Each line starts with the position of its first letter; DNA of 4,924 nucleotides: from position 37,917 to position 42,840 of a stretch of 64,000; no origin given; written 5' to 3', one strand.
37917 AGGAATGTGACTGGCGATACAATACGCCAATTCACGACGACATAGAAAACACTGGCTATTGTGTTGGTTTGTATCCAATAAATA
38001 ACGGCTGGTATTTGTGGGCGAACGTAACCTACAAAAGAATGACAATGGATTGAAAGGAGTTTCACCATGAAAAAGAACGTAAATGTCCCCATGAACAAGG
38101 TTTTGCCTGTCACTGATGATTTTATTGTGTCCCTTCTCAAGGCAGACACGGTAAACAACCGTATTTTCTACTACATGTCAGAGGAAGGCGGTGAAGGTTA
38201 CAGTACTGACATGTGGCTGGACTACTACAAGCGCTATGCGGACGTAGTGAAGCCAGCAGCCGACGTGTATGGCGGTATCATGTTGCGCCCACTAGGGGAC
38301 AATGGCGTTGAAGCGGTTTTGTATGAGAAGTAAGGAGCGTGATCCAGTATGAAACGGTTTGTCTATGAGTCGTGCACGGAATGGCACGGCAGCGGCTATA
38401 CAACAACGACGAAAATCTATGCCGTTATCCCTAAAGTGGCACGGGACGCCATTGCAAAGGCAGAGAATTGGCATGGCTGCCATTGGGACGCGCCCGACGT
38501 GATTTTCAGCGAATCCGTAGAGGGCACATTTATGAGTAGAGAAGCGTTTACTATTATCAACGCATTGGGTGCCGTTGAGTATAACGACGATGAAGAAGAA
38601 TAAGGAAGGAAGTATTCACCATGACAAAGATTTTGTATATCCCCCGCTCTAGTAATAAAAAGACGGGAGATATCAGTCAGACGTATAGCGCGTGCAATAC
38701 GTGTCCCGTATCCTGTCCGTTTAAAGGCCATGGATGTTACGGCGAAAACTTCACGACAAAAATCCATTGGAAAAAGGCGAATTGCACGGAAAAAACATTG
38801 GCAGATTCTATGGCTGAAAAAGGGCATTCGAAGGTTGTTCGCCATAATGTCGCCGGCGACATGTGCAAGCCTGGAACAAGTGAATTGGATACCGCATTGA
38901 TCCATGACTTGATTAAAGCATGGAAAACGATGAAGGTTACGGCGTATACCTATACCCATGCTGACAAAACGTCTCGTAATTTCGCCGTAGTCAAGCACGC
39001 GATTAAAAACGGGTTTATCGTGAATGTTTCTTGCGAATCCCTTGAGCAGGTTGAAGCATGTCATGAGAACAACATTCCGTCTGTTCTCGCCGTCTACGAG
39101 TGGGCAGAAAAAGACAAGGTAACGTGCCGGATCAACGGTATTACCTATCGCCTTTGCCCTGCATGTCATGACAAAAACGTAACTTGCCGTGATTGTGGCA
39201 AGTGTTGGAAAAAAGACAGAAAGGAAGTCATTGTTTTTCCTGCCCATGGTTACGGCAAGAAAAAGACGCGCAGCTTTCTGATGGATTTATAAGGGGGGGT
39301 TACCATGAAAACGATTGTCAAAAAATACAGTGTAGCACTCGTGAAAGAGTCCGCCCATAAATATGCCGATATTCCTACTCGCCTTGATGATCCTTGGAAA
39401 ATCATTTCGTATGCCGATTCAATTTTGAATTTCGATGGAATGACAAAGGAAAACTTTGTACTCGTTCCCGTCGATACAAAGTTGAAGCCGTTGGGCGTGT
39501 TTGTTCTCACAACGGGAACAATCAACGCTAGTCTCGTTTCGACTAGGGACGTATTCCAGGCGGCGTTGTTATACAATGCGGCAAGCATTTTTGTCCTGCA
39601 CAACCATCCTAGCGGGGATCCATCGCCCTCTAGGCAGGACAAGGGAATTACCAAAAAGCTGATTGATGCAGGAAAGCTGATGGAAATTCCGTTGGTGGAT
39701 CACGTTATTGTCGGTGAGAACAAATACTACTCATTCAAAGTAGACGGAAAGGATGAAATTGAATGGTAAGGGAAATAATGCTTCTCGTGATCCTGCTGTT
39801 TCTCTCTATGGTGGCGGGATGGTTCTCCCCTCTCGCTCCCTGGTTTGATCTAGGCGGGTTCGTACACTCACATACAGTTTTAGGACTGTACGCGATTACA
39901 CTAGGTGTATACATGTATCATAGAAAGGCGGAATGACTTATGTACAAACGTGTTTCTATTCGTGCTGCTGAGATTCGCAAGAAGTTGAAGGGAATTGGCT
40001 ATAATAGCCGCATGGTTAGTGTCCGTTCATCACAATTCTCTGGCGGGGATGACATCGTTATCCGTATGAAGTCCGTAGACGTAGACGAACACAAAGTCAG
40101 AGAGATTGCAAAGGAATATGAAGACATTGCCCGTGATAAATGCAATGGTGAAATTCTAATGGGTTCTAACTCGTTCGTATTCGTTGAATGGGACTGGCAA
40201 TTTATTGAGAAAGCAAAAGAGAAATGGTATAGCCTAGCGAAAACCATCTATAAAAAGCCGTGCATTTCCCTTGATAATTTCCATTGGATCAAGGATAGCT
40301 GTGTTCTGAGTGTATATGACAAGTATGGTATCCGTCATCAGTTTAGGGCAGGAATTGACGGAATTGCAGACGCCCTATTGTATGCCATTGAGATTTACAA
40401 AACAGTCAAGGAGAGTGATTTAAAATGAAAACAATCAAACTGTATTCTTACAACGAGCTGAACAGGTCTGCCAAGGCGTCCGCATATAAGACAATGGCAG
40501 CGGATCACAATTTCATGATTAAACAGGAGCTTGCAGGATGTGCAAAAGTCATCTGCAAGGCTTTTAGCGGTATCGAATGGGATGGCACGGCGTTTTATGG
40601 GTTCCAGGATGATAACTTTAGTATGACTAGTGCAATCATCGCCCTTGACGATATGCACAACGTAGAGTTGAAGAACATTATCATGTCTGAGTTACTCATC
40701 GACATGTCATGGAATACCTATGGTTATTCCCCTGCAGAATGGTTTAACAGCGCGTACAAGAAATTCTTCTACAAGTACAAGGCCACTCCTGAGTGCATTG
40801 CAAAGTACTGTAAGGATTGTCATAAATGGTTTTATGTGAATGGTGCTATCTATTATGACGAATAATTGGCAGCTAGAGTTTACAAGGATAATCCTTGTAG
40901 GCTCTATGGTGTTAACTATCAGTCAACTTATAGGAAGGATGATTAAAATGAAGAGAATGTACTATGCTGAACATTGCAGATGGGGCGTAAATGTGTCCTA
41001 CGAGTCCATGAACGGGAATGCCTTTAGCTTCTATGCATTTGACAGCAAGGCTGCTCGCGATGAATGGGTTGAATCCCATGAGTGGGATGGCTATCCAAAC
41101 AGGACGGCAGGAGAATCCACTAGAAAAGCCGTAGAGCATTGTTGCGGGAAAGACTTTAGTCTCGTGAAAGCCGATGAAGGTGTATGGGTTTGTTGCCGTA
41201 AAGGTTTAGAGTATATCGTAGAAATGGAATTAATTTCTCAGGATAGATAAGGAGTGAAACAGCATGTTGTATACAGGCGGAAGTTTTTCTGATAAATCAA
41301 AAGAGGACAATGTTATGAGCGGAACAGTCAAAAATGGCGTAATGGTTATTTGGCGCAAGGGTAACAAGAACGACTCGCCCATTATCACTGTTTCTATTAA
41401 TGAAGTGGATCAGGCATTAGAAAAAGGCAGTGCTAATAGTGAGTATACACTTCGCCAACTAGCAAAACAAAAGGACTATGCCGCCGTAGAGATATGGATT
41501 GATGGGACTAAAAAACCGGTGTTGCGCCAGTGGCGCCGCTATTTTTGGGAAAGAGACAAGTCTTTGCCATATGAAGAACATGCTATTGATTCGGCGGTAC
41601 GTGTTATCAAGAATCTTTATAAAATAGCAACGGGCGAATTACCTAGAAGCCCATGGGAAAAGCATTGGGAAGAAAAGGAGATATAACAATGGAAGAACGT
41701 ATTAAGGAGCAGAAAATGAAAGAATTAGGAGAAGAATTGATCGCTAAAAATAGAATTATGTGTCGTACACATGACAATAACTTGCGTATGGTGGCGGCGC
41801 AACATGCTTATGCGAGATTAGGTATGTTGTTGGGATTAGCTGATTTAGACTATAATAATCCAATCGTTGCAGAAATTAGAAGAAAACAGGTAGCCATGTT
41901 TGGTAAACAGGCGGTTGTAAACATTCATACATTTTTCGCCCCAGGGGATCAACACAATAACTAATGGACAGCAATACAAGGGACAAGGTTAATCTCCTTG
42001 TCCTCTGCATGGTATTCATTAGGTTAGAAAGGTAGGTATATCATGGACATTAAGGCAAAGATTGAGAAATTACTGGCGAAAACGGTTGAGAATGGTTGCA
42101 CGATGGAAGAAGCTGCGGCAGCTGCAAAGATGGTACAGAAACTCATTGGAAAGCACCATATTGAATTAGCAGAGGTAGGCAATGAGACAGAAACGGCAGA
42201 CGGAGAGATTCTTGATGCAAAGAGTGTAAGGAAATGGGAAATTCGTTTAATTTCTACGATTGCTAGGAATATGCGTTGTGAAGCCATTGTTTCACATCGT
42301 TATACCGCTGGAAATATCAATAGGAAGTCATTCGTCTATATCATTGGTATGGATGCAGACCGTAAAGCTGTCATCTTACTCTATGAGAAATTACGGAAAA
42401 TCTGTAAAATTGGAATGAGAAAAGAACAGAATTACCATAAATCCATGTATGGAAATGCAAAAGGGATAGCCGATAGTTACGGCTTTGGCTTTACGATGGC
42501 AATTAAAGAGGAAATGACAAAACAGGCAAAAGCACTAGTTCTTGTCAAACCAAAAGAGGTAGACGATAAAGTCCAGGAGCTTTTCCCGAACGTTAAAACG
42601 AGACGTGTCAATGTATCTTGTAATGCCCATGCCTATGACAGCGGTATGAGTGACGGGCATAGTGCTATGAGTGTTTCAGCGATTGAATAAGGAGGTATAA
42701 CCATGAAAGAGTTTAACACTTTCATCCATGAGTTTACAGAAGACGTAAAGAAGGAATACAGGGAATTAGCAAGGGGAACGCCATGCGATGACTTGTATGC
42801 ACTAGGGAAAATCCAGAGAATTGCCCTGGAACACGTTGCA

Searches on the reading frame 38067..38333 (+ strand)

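Call 25: search_protein_families(library=pfam, max_evalue=0.01, proteins=[window:38067-38333:+])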
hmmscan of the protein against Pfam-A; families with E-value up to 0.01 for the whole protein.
window:38067-38333:+ (88 aa): 1 family
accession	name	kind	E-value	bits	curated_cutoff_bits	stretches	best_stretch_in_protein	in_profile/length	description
PF12366.13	Casc1_C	-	0.0031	17.3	26.2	1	23-67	60-107/222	Cancer susceptibility candidate 1 C-terminal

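Call 26: search_protein_families(library=phrogs, max_evalue=0.001, proteins=[window:38067-38333:+])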
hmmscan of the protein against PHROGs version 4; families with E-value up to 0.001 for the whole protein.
window:38067-38333:+ (88 aa): 0 families

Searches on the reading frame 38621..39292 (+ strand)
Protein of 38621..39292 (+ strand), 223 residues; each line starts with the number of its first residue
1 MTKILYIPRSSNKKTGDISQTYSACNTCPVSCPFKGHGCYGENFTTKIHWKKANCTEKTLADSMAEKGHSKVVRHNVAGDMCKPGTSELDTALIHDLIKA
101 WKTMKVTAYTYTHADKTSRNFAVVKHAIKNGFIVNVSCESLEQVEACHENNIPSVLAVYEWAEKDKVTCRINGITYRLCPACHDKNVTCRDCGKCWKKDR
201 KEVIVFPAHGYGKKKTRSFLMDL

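Call 25: search_protein_families(library=pfam, max_evalue=0.01, proteins=[window:38621-39292:+])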
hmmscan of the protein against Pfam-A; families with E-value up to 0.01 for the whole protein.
window:38621-39292:+ (223 aa): 1 family
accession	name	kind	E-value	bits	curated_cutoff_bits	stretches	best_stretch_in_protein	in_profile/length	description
PF23872.1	DUF7227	-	7.9e-46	156.9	27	1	8-220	7-221/223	Domain of unknown function (DUF7227)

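Call 26: search_protein_families(library=phrogs, max_evalue=0.001, proteins=[window:38621-39292:+])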
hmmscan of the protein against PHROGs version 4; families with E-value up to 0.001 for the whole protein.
window:38621-39292:+ (223 aa): 1 family
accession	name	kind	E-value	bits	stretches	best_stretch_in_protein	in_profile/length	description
phrog_2554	-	unknown function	5.1e-31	109.2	1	9-219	312-522/529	-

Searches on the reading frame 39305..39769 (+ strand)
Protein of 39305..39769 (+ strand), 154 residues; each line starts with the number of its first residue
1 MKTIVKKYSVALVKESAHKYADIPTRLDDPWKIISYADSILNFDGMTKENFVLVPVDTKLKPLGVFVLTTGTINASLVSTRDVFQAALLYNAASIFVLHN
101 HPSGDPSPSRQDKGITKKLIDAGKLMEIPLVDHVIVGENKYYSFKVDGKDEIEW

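Call 25: search_protein_families(library=pfam, max_evalue=0.01, proteins=[window:39305-39769:+])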
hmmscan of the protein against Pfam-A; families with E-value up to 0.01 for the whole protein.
window:39305-39769:+ (154 aa): 1 family
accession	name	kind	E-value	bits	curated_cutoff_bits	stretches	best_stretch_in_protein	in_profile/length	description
PF04002.20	RadC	-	2.1e-36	124.9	22.1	1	32-146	6-118/121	RadC-like JAB domain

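Call 26: search_protein_families(library=phrogs, max_evalue=0.001, proteins=[window:39305-39769:+])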
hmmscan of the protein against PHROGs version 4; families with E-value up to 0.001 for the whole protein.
window:39305-39769:+ (154 aa): 1 family
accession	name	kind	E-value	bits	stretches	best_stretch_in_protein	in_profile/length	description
phrog_10276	-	DNA, RNA and nucleotide metabolism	1e-44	153.2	1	1-147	5-150/153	DNA repair protein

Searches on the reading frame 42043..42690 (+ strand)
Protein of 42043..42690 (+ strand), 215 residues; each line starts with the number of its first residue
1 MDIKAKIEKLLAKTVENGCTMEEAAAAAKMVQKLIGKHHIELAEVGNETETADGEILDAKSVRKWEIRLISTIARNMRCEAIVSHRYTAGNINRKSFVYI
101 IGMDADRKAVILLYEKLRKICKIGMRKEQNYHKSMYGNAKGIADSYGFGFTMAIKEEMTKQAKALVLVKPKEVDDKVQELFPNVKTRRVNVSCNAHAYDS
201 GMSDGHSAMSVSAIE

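Call 51: search_protein_families(library=phrogs, max_evalue=0.001, proteins=[window:42043-42690:+])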
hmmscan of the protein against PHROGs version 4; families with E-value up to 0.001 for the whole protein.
window:42043-42690:+ (215 aa): 1 family
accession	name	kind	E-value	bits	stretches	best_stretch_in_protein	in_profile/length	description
phrog_421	-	unknown function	4.7e-32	112.4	1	3-208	9-224/241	unknown function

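Call 53: search_protein_families(library=pfam, max_evalue=1, proteins=[window:42043-42690:+])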
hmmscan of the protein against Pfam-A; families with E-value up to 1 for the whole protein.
window:42043-42690:+ (215 aa): 4 families
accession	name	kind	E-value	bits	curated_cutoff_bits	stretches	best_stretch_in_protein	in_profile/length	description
PF23771.1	DUF7168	-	2.6e-11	43.8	25.5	1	58-180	16-135/140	Domain of unknown function (DUF7168)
PF10979.13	DUF2786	-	3.3e-09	37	23.9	1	3-41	2-39/40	Protein of unknown function (DUF2786)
PF16921.10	Tex_YqgF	-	0.016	16.1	27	1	21-73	37-89/126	Tex protein YqgF-like domain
PF02257.21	RFX_DNA_binding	-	0.087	13.9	27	1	175-198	48-71/79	RFX DNA-binding domain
